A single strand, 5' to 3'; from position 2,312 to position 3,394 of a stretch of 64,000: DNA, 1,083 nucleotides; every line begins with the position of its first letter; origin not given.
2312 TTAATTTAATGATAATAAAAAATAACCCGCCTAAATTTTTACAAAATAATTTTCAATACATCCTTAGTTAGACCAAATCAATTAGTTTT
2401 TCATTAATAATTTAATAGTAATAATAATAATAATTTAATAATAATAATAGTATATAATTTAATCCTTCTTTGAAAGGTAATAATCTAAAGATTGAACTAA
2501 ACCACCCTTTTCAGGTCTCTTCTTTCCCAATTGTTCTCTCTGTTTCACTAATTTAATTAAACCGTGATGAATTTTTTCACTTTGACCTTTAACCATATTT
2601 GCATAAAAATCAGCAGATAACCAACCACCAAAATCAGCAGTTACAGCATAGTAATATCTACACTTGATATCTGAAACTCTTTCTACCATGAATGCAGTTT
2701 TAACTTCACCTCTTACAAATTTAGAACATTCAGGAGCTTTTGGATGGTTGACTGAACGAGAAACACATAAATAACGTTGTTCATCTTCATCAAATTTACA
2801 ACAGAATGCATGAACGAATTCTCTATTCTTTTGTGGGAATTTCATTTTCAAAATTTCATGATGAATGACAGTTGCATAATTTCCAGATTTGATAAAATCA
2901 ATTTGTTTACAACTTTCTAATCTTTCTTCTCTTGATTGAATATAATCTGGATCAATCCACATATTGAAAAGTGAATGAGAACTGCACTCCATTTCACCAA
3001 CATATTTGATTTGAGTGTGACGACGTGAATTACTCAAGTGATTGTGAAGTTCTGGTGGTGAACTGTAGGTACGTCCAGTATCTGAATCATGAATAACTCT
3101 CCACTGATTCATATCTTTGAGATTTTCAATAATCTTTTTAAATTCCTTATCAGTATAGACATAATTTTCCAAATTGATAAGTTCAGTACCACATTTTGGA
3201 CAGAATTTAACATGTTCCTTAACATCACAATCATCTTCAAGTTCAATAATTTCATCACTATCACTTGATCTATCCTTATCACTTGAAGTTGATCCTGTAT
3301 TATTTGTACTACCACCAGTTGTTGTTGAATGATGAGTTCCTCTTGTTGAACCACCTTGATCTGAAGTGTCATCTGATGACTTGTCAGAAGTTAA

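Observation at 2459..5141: Composite ankyrin-RGS-START domain protein assembled from two exons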

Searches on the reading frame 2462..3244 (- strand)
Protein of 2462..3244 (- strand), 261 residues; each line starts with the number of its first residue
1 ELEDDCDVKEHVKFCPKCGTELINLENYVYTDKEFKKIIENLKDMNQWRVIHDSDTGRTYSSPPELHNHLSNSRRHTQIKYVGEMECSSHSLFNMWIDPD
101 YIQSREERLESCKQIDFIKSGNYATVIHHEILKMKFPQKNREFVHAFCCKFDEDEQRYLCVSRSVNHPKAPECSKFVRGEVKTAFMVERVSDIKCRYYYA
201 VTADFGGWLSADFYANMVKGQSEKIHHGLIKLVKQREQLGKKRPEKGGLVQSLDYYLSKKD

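Call 26: search_solved_structures(query=A3, max_evalue=10, show_alignments=3)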
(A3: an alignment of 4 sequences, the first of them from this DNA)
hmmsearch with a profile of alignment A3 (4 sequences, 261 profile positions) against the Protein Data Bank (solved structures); distinct sequences matched with E-value up to 10: 9.
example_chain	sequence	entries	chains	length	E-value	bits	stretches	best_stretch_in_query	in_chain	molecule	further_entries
8w3u_A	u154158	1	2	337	0.005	19.7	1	174-229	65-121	dTDP-glucose 4,6-dehydratase related protein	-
9ar1_A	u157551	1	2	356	0.0056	19.6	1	174-229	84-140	dTDP-glucose 4,6-dehydratase related protein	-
2z9z_A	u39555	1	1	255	0.12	15.2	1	122-221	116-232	Lipid-transfer protein CERT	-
5zyg_A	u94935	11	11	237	0.14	15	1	122-221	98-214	LIPID-TRANSFER PROTEIN CERT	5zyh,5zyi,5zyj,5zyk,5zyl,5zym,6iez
5jjd_B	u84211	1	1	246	0.15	14.9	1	122-221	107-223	Collagen type IV alpha-3-binding protein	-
2e3m_A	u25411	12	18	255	0.16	14.8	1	122-221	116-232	Lipid-transfer protein CERT | Goodpasture antigen binding protein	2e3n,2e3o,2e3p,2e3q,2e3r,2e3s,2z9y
9rue_A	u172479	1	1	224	0.32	13.8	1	141-210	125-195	StAR-related lipid transfer protein 3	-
5i9j_A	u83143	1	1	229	0.33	13.8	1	141-210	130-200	StAR-related lipid transfer protein 3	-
1em2_A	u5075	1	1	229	0.62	12.9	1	141-210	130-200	MLN64 PROTEIN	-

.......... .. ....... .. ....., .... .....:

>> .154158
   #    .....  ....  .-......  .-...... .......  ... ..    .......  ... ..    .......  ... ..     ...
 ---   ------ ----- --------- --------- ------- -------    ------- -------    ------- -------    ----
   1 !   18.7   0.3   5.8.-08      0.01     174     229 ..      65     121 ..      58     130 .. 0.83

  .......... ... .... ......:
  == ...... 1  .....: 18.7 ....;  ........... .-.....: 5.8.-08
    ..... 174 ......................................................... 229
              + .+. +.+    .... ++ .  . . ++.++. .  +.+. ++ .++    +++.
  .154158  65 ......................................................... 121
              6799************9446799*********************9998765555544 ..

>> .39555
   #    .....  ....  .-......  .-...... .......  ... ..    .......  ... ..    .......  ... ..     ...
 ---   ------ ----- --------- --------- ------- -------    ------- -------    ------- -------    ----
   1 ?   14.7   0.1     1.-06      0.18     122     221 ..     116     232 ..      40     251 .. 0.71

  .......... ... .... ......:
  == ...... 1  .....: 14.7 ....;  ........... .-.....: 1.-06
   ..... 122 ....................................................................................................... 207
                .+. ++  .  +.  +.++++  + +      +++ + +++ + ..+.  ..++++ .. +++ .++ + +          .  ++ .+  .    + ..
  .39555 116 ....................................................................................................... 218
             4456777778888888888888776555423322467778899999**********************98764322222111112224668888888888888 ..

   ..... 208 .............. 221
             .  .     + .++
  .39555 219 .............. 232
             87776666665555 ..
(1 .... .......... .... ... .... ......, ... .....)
